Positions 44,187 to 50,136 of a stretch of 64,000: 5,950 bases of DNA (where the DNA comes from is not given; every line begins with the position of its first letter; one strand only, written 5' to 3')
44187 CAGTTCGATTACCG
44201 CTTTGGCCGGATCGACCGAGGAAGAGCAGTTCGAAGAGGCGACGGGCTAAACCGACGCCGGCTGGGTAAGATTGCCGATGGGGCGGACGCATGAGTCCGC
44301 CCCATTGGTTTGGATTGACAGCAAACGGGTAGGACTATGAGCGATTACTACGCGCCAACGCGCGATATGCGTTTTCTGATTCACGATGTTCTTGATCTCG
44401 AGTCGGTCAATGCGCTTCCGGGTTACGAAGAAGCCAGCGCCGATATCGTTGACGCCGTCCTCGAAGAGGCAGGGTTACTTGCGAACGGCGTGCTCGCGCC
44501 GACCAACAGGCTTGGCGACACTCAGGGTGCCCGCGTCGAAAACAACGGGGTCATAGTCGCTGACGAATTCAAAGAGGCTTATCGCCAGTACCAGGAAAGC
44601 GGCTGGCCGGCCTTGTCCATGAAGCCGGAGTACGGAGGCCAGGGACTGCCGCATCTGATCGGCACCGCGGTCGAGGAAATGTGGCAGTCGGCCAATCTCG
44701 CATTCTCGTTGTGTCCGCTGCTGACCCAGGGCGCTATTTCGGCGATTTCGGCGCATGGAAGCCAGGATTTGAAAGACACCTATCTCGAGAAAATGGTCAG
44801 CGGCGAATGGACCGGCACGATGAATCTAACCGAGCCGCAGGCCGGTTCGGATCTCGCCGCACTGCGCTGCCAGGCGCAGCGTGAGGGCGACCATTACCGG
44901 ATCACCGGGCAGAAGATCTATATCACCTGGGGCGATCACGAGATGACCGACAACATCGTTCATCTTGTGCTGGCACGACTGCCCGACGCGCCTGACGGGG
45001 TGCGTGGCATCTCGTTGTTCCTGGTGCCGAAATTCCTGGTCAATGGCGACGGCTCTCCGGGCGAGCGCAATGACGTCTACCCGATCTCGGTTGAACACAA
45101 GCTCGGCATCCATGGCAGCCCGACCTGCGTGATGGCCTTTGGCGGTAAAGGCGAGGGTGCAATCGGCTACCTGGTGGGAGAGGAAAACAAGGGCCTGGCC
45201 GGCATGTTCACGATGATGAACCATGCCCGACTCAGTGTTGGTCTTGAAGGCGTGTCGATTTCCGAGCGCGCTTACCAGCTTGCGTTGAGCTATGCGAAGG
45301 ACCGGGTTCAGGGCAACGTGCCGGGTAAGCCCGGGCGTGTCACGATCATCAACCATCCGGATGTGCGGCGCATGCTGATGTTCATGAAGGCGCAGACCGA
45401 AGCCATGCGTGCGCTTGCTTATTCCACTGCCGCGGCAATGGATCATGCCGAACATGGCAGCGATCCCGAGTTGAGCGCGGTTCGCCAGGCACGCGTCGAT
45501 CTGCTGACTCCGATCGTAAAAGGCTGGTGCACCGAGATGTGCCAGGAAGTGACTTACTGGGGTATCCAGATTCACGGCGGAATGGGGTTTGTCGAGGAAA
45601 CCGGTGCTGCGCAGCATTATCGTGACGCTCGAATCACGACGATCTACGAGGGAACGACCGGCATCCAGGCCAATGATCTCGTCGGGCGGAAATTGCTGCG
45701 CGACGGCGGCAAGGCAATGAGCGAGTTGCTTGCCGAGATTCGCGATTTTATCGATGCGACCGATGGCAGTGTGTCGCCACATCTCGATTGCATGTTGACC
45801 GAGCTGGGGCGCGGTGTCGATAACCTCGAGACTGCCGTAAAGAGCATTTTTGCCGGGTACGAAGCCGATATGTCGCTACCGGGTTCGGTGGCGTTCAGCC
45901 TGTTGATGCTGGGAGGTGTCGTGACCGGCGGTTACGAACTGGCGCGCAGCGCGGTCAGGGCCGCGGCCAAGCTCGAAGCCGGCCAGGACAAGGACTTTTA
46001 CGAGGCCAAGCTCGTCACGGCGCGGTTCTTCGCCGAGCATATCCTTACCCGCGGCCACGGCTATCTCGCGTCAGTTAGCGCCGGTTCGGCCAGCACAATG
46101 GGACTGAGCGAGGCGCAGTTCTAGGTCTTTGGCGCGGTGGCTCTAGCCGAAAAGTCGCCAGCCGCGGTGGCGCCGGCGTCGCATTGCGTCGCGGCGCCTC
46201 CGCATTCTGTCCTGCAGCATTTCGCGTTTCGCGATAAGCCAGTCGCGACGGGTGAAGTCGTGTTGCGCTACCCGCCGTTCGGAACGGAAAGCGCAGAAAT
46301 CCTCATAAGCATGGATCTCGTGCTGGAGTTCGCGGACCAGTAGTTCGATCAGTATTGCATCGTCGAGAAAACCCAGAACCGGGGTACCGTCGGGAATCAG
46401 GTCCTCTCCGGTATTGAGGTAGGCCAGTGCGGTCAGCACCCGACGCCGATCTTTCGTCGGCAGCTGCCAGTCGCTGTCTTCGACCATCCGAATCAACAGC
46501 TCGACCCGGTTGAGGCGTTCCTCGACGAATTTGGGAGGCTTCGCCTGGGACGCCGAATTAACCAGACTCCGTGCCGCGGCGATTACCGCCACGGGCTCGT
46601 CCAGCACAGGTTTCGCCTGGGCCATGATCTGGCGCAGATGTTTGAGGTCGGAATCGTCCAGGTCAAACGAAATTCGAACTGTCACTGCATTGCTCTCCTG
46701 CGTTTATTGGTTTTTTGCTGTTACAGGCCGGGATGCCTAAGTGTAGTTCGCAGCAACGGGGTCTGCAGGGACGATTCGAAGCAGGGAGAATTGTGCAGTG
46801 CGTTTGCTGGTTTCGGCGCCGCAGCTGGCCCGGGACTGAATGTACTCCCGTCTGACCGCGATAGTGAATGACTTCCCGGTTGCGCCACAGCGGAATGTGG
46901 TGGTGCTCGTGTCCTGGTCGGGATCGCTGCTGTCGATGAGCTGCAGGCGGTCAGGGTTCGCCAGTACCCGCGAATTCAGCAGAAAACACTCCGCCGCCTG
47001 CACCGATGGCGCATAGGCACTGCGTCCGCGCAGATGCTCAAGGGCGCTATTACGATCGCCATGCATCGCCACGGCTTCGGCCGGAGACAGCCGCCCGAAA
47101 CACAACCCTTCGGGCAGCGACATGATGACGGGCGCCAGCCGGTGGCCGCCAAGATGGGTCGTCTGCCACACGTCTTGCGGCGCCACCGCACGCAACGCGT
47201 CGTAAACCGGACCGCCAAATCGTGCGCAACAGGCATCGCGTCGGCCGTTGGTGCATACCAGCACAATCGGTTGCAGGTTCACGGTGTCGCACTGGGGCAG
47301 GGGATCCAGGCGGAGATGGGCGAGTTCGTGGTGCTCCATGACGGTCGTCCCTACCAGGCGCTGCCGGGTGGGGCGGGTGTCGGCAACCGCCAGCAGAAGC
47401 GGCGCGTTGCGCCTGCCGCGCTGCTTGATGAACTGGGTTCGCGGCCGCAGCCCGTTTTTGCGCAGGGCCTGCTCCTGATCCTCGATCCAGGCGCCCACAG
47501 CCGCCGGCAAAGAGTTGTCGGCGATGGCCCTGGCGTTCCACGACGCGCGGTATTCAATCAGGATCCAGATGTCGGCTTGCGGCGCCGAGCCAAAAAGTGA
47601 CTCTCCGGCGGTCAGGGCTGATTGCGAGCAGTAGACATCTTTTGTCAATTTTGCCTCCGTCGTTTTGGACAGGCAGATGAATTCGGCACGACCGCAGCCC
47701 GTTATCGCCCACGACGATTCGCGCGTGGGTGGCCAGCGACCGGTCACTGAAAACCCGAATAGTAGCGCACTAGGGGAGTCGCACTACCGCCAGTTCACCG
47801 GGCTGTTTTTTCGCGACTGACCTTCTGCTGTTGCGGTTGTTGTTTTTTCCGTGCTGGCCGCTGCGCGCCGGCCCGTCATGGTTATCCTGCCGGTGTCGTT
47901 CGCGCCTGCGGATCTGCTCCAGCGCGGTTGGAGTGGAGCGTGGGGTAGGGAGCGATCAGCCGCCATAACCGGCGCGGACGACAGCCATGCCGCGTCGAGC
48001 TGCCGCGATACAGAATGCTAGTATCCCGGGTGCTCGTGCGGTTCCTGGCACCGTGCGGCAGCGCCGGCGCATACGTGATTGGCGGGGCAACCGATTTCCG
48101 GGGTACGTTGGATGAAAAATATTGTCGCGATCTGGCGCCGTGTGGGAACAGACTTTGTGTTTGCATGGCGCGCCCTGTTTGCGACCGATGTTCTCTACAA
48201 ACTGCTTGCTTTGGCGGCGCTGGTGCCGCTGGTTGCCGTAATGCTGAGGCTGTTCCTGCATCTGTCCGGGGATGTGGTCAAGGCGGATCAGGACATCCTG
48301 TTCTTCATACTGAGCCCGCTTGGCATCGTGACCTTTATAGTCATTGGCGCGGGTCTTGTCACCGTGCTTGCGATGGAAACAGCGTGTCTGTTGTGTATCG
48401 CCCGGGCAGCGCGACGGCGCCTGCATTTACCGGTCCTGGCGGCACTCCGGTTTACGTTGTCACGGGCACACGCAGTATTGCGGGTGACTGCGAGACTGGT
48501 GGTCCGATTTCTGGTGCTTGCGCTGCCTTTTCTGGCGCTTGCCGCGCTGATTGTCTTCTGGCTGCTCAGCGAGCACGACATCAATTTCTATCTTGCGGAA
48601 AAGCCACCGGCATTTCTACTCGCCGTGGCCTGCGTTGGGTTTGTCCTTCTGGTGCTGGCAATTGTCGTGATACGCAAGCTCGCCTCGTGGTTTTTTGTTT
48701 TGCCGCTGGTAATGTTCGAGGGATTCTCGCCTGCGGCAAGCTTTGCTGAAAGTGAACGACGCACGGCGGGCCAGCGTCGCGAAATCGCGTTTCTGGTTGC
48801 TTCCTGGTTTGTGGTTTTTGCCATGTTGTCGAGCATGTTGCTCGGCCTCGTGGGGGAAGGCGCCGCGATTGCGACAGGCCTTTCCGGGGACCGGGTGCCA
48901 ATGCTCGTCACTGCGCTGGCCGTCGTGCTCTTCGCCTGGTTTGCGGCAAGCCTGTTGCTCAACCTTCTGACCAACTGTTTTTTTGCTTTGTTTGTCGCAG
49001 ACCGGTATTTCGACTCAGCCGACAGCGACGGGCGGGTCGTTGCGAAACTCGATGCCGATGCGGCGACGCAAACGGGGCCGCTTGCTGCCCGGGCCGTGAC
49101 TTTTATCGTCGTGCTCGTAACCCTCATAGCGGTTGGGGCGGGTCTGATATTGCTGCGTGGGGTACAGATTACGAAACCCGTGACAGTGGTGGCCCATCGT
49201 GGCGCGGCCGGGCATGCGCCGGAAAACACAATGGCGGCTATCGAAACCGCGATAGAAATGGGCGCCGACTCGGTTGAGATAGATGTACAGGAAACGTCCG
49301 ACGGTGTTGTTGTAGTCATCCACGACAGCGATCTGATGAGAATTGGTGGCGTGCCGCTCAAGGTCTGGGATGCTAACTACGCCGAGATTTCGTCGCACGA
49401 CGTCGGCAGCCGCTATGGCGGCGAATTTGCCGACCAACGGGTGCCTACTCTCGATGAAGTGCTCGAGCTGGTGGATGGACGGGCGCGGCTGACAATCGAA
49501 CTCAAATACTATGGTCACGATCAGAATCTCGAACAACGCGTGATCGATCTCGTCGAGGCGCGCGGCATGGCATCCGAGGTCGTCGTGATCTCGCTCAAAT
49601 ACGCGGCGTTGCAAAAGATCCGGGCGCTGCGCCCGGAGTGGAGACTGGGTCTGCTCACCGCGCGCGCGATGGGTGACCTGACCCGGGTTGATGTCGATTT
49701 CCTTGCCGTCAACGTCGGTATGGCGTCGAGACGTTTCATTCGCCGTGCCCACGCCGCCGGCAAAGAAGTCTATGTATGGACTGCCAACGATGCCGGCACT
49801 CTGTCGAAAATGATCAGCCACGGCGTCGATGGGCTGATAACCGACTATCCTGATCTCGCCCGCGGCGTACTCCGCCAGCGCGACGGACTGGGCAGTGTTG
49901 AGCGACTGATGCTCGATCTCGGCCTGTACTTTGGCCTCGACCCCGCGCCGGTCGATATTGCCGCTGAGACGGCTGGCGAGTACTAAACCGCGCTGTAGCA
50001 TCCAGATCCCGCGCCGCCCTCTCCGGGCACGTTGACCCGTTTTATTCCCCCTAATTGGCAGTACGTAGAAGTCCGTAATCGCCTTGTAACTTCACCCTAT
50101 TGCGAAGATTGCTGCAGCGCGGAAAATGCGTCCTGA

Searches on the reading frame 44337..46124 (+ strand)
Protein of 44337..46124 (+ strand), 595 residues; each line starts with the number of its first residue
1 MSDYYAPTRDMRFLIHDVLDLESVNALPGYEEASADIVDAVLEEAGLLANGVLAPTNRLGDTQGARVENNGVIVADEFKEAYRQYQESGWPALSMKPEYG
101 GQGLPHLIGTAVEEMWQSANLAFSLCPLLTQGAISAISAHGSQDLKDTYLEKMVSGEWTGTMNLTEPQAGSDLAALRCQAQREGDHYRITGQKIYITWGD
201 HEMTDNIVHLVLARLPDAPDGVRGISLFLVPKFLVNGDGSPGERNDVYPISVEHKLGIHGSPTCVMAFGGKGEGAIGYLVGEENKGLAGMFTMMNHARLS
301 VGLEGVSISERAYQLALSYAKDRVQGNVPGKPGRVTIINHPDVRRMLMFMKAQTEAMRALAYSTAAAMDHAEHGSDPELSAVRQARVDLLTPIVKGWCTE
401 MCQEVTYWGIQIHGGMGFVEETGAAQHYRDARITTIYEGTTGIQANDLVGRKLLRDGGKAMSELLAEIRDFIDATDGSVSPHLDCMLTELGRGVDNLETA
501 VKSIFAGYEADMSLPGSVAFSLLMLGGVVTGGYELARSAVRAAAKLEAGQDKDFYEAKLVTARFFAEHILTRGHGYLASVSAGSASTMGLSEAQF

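Call 18: find_encoding_contigs(protein=window:44337-46124:+, flank=10000, max_places=6)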
Protein window:44337-46124:+ (595 aa): 1 contig read that carries it; 1 place shown.
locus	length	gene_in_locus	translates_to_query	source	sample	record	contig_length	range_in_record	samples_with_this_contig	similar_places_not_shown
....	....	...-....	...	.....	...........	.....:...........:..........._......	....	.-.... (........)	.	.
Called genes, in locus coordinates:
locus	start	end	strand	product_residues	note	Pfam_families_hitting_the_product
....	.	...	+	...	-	?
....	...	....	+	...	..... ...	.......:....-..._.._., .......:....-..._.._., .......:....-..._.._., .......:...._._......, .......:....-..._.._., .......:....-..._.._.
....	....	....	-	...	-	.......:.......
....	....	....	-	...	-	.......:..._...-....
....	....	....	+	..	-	?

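Call 24: list_cluster_members(proteins=[window:44337-46121:+, window:52294-52863:-, window:53945-55345:-])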
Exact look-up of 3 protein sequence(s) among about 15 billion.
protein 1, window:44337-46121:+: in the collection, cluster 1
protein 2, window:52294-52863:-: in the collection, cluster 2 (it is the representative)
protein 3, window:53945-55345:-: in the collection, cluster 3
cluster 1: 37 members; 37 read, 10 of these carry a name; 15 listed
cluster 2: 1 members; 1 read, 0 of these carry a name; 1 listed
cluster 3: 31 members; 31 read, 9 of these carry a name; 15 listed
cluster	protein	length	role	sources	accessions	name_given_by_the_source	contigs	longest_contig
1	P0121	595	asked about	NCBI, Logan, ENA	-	-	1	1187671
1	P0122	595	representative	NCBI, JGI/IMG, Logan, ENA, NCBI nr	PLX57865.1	MAG: acyl-CoA dehydrogenase [Chromatiales bacterium]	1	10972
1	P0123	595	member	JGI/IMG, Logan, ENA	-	alkylation response protein AidB-like acyl-CoA dehydrogenase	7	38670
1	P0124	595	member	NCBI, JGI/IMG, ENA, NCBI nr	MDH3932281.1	MAG: acyl-CoA dehydrogenase [Chromatiales bacterium] | alkylation response protein AidB-like acyl-CoA dehydrogenase | acyl-CoA dehydrogenase [Chromatiales bacterium]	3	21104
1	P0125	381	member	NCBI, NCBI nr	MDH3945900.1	MAG: acyl-CoA dehydrogenase family protein, partial [Chromatiales bacterium] | acyl-CoA dehydrogenase family protein [Chromatiales bacterium]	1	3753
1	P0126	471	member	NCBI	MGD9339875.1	MAG: acyl-CoA dehydrogenase family protein, partial [Chromatiales bacterium]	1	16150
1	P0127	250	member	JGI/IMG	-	hypothetical protein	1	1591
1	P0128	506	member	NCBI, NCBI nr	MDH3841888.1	MAG: acyl-CoA dehydrogenase family protein, partial [Chromatiales bacterium] | acyl-CoA dehydrogenase family protein [Chromatiales bacterium]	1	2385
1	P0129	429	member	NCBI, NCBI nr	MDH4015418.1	MAG: acyl-CoA dehydrogenase, partial [Chromatiales bacterium] | acyl-CoA dehydrogenase [Chromatiales bacterium]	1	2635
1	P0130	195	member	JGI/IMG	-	hypothetical protein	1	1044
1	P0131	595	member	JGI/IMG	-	alkylation response protein AidB-like acyl-CoA dehydrogenase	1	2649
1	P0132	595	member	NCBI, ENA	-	-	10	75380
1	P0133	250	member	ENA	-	-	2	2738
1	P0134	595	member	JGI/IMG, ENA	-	-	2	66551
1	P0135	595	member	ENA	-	-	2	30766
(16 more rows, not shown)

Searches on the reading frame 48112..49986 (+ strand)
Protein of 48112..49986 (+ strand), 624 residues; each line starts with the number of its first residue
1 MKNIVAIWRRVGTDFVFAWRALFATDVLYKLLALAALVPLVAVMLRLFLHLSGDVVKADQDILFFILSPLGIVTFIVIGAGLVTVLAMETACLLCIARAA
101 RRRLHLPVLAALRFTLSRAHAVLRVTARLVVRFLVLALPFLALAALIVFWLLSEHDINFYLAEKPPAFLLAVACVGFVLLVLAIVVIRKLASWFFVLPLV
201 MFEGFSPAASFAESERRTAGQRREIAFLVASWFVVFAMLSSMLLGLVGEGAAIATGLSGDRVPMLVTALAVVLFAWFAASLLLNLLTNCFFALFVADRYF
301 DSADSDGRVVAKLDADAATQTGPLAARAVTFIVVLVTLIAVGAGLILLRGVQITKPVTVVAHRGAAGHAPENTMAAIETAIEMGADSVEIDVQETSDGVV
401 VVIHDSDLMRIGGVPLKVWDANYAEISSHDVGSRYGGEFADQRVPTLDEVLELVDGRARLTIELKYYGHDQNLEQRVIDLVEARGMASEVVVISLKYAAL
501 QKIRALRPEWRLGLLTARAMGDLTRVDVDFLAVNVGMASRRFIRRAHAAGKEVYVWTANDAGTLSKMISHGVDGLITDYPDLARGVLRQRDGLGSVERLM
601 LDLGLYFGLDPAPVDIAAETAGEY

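Call 53: find_encoding_contigs(protein=window:48112-49986:+, flank=6000, max_places=10)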
Protein window:48112-49986:+ (624 aa): 2 contigs read that carry it; 2 places shown.
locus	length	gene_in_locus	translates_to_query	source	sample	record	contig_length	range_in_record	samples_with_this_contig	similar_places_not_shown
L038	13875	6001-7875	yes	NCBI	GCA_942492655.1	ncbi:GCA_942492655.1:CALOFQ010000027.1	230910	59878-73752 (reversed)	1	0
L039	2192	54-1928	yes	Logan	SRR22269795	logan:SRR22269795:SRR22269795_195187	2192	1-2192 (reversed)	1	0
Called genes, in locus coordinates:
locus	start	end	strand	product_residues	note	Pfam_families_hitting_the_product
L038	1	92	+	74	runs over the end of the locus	PF01274:MS_TIM-barrel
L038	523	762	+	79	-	PF20659:MS_C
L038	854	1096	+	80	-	-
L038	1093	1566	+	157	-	PF00463:ICL, PF13714:PEP_mutase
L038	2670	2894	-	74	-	-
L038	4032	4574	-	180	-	PF06803:DUF1232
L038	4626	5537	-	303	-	PF06999:Suc_Fer-like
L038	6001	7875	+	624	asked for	PF10110:GPDPase_memb, PF03009:GDPD, PF13653:GDPD_2 (faint)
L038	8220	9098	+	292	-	PF14522:Cytochrome_C7 (faint), PF14537:Cytochrom_c3_2 (faint), PF22113:Mtrc-MtrF_II-IV_dom (weak), PF09699:Paired_CXXCH_1 (faint)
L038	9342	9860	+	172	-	PF11783:Cytochrome_cB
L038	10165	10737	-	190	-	-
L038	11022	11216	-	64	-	-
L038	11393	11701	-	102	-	PF08895:DUF1840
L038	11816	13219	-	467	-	PF03007:WS_DGAT_cat, PF06974:WS_DGAT_C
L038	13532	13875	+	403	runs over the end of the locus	-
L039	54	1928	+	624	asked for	PF10110:GPDPase_memb, PF03009:GDPD, PF13653:GDPD_2 (faint)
